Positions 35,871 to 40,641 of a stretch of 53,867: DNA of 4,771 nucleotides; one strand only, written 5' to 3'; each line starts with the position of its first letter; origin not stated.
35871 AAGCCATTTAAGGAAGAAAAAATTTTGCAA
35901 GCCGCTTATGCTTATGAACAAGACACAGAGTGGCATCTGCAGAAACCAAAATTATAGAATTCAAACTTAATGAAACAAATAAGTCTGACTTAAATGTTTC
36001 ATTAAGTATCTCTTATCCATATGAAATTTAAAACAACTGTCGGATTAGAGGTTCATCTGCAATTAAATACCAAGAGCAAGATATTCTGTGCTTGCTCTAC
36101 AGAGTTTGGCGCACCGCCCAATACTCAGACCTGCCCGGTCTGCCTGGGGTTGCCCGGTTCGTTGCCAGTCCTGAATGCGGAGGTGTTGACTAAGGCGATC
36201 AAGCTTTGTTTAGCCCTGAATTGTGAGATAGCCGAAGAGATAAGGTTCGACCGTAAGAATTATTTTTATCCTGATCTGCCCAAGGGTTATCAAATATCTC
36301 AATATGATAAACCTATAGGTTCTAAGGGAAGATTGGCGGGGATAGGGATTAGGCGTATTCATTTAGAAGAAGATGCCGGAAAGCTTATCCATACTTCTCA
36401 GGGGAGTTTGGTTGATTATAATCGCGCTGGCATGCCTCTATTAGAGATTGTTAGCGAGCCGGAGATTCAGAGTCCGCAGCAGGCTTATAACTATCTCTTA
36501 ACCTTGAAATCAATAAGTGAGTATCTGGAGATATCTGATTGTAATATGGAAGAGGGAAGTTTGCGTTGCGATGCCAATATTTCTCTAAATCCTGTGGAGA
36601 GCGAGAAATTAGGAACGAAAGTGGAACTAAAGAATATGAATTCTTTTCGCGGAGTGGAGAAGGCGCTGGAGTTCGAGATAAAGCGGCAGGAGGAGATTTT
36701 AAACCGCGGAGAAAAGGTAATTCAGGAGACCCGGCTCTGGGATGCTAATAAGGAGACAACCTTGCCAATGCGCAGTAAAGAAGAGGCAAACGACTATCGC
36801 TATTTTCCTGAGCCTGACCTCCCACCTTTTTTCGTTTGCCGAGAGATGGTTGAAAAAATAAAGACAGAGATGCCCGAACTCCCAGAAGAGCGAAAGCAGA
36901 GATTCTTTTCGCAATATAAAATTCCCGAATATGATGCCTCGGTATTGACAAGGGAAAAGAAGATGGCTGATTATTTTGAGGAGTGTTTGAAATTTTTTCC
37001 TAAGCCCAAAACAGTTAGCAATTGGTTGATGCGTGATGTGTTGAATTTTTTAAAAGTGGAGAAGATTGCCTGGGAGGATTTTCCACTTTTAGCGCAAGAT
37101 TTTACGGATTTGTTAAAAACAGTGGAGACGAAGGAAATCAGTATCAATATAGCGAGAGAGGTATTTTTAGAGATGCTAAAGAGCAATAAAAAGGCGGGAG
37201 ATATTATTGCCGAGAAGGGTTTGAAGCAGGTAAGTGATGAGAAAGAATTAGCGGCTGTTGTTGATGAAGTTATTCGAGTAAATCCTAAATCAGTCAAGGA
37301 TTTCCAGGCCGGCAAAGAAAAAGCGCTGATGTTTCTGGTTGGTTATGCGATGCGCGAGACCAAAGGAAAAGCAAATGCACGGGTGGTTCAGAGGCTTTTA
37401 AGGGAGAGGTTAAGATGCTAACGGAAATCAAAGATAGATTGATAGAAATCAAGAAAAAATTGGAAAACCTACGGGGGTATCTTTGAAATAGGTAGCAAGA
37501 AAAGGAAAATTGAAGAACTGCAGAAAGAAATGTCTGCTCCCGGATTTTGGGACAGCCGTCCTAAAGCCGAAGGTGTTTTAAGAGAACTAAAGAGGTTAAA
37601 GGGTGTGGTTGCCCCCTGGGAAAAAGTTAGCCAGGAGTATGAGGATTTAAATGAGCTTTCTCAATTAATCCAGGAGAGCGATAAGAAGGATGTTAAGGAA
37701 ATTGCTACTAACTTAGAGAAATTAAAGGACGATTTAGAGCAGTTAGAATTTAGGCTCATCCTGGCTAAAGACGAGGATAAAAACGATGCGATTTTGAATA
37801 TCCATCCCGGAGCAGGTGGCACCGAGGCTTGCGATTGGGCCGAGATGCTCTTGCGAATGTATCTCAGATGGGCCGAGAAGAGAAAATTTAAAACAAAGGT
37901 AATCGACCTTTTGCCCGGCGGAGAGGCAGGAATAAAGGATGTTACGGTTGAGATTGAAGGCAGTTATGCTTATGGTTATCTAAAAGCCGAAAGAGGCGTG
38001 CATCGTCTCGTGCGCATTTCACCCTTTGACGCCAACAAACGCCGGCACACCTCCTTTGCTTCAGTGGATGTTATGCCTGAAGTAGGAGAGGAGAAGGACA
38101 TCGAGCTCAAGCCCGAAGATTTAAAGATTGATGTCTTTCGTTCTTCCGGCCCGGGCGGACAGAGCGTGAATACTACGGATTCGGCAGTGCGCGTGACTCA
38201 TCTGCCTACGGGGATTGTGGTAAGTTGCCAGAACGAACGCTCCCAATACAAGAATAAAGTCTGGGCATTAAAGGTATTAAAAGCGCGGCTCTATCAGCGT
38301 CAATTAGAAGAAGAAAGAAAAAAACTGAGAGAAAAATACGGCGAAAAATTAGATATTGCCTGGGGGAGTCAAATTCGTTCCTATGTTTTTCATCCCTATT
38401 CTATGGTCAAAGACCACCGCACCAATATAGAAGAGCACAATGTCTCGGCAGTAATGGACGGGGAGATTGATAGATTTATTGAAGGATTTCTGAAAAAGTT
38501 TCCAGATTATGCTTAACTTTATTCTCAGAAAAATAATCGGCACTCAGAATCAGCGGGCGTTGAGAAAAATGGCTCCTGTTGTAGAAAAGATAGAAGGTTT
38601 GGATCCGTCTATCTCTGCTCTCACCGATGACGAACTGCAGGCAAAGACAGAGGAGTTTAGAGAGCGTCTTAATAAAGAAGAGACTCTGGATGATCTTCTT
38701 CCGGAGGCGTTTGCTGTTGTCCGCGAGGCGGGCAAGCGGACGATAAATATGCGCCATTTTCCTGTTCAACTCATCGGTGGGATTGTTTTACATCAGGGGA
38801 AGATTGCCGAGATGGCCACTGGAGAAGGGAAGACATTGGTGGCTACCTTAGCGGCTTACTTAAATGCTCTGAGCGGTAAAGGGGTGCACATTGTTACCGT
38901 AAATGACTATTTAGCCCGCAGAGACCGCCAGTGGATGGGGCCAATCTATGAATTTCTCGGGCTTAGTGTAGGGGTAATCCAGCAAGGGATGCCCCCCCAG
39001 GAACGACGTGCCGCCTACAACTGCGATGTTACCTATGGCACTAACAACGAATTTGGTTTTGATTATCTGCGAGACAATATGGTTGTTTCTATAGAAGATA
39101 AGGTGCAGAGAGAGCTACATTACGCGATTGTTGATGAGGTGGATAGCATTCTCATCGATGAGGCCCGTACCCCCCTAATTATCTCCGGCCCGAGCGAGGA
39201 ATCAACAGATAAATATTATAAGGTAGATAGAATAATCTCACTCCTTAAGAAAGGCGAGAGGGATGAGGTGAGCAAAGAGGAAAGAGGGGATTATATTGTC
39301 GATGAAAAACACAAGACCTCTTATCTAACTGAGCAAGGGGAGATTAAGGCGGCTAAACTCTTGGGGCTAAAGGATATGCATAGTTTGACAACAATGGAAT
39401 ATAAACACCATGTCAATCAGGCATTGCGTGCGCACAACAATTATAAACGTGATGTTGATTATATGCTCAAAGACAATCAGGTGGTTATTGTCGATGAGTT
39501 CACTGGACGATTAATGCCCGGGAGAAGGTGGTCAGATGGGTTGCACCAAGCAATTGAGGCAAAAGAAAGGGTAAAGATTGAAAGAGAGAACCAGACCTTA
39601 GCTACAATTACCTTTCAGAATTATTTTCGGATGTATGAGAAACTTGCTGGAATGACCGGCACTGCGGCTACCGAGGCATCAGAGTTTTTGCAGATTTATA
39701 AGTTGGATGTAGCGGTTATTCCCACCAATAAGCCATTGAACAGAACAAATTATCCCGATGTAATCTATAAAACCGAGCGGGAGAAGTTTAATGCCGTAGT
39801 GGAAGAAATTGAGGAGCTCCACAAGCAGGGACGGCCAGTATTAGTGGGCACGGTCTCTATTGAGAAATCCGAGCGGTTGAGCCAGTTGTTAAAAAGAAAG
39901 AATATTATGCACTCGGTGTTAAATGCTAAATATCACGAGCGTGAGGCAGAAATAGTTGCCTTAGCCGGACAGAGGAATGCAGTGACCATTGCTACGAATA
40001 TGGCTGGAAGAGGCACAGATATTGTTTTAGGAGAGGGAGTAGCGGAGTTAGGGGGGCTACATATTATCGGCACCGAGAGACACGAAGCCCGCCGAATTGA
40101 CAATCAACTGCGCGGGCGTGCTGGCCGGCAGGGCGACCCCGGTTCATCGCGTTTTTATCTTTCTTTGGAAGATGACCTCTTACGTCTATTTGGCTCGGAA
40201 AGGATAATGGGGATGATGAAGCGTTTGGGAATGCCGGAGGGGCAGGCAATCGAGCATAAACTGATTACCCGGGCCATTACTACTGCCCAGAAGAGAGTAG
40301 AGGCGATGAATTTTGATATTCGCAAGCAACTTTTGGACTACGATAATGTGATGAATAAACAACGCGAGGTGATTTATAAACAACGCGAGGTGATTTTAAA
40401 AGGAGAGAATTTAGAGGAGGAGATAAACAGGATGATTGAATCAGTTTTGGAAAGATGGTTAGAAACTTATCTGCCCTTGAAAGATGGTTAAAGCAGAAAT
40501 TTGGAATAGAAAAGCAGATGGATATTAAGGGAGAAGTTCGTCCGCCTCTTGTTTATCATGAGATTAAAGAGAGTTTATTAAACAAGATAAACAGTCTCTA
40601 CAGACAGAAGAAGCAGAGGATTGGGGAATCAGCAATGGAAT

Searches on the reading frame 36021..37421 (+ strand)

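Call 50: search_protein_families(library=pfam, proteins=[window:36021-37421:+], max_evalue=0.0001)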
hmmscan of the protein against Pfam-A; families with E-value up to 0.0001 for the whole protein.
window:36021-37421:+ (466 aa): 2 families
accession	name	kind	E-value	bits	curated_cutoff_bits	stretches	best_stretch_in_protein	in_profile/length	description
PF02934.20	GatB_N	-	2.9e-119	397.8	23.4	1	6-278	2-277/277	GatB/GatE catalytic domain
PF02637.23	GatB_Yqey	-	7.2e-46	156.2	27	1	317-464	1-148/148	GatB domain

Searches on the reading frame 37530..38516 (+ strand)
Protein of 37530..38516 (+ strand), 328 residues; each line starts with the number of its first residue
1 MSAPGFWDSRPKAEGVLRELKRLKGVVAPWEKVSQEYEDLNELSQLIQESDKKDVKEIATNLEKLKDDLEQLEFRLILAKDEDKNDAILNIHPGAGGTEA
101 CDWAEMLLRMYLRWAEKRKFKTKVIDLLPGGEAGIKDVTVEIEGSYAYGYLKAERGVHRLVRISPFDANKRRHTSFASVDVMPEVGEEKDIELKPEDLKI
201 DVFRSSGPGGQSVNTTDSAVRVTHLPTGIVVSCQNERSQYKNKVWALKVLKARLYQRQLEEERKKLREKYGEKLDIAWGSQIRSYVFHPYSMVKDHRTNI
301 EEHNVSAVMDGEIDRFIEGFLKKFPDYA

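Call 60: search_protein_families(library=pfam, proteins=[window:37530-38516:+], max_evalue=0.0001)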
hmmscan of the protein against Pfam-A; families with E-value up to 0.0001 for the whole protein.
window:37530-38516:+ (328 aa): 2 families
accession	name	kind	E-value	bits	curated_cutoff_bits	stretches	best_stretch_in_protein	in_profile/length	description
PF03462.23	PCRF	-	2.1e-57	194.5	24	1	1-179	12-194/194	PCRF domain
PF00472.26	RF-1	-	1.3e-42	144.8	35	1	188-297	2-116/116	RF-1 domain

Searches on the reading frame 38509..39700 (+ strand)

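Call 44: search_solved_structures(query=window:38509-39700:+, max_evalue=1e-30, show_alignments=5)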
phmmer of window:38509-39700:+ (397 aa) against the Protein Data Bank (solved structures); distinct sequences matched with E-value up to 1e-30: 24.
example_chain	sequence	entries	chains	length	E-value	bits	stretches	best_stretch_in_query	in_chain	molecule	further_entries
6s0k_h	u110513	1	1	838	9.9e-151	505.4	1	2-397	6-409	Protein translocase subunit SecA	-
2vda_A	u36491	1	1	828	4.1e-149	500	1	9-397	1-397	TRANSLOCASE SUBUNIT SECA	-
2fsf_A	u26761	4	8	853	4.4e-149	500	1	9-397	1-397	Preprotein translocase secA subunit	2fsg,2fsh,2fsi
6gox_A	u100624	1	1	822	9.6e-148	495.5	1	14-397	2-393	Protein translocase subunit SecA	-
2ipc_A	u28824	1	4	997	2.3e-146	491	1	5-397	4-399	Preprotein translocase SecA subunit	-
5k9t_A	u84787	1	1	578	2.4e-144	484.3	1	15-397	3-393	Protein translocase subunit SecA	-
6sxh_A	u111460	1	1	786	1.7e-135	455.3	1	7-397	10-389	Protein translocase subunit SecA 2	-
6t4h_A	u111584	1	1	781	1.8e-135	455.1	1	7-397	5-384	Protein translocase subunit SecA 2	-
3jv2_A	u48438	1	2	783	1.3e-132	445.8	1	7-397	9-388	Protein translocase subunit SecA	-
7xha_A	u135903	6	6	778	1.3e-132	445.8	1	7-397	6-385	Protein translocase subunit SecA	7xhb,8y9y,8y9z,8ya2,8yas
3dl8_A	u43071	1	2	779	1.3e-132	445.8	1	7-397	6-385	Protein translocase subunit secA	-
2ibm_A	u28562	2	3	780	1.3e-132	445.8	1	7-397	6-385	Preprotein translocase secA subunit | Protein translocase subunit SecA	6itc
1m6n_A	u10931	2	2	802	1.3e-132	445.7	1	7-397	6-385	Preprotein translocase secA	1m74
1tf2_A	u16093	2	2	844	1.5e-132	445.6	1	7-397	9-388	Preprotein translocase secA subunit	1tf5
5eul_A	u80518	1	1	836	1.5e-132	445.5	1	7-397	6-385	Protein translocase subunit SecA, Insertion Peptide Chimera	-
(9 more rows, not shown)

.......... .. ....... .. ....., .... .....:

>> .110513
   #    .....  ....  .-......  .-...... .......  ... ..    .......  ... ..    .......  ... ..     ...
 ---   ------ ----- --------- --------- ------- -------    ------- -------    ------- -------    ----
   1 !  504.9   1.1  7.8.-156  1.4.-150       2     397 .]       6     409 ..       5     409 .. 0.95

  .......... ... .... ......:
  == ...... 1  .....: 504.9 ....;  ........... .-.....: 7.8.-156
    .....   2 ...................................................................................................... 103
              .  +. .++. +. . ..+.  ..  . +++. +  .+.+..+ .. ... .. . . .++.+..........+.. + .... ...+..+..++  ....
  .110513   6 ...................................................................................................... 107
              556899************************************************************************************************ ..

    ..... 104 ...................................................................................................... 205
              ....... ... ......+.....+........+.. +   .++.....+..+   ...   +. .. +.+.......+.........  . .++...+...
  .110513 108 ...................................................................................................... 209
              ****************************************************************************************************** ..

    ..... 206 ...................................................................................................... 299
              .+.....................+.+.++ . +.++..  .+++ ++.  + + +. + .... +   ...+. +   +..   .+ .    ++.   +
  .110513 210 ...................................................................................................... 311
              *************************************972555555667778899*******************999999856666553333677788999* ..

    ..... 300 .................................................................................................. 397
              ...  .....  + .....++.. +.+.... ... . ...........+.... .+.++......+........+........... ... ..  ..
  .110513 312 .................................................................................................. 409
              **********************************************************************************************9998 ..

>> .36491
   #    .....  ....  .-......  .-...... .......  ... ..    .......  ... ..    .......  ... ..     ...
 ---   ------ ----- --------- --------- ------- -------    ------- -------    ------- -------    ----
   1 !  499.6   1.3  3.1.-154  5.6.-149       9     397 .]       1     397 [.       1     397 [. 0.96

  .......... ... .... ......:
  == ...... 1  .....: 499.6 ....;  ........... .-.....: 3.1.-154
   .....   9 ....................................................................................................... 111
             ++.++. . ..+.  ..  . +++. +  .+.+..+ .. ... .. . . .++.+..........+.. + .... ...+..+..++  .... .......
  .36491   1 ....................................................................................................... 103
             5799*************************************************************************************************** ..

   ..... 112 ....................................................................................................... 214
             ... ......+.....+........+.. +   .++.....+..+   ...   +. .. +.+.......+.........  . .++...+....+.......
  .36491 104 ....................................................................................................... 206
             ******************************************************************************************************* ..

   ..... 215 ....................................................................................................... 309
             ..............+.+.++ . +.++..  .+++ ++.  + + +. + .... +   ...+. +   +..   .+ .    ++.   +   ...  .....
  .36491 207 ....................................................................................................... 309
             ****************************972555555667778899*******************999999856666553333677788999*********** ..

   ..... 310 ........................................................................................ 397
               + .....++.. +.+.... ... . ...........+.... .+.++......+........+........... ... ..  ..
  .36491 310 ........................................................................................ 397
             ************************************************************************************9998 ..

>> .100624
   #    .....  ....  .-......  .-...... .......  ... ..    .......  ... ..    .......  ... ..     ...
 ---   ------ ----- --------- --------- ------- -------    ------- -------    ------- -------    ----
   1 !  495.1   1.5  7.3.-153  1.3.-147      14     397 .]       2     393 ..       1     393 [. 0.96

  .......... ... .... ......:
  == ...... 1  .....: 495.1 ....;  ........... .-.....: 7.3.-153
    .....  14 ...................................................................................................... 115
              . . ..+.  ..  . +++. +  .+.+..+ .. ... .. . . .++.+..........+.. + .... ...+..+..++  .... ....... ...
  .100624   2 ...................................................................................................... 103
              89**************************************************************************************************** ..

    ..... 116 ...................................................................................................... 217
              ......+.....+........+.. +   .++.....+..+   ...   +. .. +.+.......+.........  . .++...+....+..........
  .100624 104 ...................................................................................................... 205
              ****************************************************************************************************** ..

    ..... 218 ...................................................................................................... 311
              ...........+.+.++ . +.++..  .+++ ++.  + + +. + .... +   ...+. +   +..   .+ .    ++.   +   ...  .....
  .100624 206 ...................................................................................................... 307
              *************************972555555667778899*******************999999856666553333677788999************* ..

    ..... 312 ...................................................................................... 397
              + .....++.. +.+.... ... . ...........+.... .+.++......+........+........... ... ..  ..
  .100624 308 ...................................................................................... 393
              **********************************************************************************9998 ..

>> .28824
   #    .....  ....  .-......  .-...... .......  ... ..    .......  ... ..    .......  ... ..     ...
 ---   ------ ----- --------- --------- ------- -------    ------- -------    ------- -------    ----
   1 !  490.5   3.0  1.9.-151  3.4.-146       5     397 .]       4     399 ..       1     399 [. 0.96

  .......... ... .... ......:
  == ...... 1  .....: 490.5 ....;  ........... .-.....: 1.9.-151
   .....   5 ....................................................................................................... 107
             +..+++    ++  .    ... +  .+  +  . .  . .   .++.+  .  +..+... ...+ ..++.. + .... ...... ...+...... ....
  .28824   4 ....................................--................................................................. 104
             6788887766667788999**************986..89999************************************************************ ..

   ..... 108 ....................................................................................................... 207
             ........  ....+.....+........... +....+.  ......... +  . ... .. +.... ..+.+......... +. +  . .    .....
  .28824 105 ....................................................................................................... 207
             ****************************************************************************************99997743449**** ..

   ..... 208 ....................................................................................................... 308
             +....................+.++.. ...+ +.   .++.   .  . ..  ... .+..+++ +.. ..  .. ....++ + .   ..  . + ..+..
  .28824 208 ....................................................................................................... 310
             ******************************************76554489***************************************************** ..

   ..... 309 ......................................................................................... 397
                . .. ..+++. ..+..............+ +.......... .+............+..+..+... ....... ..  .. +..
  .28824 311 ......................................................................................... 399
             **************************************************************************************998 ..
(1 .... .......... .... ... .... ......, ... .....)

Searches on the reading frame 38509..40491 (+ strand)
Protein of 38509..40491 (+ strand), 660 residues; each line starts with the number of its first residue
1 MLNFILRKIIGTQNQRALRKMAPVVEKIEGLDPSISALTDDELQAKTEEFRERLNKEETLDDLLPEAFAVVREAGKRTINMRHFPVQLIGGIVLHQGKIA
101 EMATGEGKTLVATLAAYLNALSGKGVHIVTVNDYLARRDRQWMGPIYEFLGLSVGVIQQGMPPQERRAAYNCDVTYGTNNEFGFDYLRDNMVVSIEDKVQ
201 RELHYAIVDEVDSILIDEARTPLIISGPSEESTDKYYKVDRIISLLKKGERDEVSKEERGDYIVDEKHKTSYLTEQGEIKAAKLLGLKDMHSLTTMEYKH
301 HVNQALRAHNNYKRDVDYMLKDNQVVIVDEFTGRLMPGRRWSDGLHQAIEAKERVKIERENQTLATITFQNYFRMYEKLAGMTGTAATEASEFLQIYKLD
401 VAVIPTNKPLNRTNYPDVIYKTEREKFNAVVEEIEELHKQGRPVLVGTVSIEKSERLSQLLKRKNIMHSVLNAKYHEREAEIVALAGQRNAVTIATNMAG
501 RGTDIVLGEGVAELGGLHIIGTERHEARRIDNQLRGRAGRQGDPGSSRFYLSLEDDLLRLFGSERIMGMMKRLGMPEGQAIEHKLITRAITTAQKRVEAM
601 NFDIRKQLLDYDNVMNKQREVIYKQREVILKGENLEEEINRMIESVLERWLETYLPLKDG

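Call 5: search_protein_families(library=pfam, proteins=[window:38509-40491:+], max_evalue=1)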
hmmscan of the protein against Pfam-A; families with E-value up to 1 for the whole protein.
window:38509-40491:+ (660 aa): 7 families
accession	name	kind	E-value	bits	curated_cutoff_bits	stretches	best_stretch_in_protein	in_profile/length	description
PF07517.20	SecA_DEAD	-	2.7e-137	457.3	24.6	1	7-393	2-289/290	SecA DEAD-like domain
PF21090.3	P-loop_SecA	-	1.9e-82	276.3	27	2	409-509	1-101/205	SecA P-loop domain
PF01043.26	SecA_PP_bind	-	9.3e-38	129.7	23.5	1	232-350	2-110/110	SecA preprotein cross-linking domain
PF07516.18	SecA_SW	-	8e-29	101.6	26.7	1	580-656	1-78/200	SecA Wing and Scaffold domain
PF00270.35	DEAD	-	1.3e-06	28.7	26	1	99-216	18-131/167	DEAD/DEAH box helicase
PF00271.37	Helicase_C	-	3.2e-06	27.8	23.5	1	426-542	2-110/110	Helicase conserved C-terminal domain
PF04851.21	ResIII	-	1.6e-05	25.3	22.5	1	97-272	25-139/164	Type III restriction enzyme, res subunit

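Call 6: search_protein_families(library=ncbifam, proteins=[window:38509-40491:+], max_evalue=1)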
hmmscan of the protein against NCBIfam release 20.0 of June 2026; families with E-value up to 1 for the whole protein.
window:38509-40491:+ (660 aa): 11 families
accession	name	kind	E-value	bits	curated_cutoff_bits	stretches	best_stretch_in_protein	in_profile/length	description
NF009538.1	PRK12904.1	equivalog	0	1090.5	814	2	5-508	1-491/814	preprotein translocase subunit SecA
TIGR00963.1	secA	equivalog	0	1019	800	2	28-508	1-473/787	preprotein translocase subunit SecA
NF009536.0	PRK12901.1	equivalog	3.1e-274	913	1493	4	297-653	489-845/1118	preprotein translocase subunit SecA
NF006630.0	PRK09200.1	subfamily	8.1e-269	893.9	862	1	8-655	4-646/789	preprotein translocase subunit SecA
TIGR04397.1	SecA2_Bac_anthr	exception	2.5e-260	865.9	1085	1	7-655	2-640/774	accessory Sec system translocase SecA2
TIGR03714.1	secA2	equivalog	1.2e-221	738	930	1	14-652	2-640/762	accessory Sec system translocase SecA2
NF012136.0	SecA2_Lm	equivalog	7.1e-194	646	1100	1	16-650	12-635/776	accessory Sec system translocase SecA2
TIGR04221.1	SecA2_Mycobac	equivalog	4.3e-183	610.5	725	1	6-641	5-628/762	accessory Sec system translocase SecA2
TIGR00643.1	recG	equivalog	0.0024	16.7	659.4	0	105-170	266-331/629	ATP-dependent DNA helicase RecG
NF008744.0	PRK11776.1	equivalog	0.0028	16.3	524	1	416-513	218-316/460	ATP-dependent RNA helicase DbpA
NF008163.0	PRK10917.1-1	equivalog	0.0079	14.5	796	1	104-170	298-364/692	ATP-dependent DNA helicase RecG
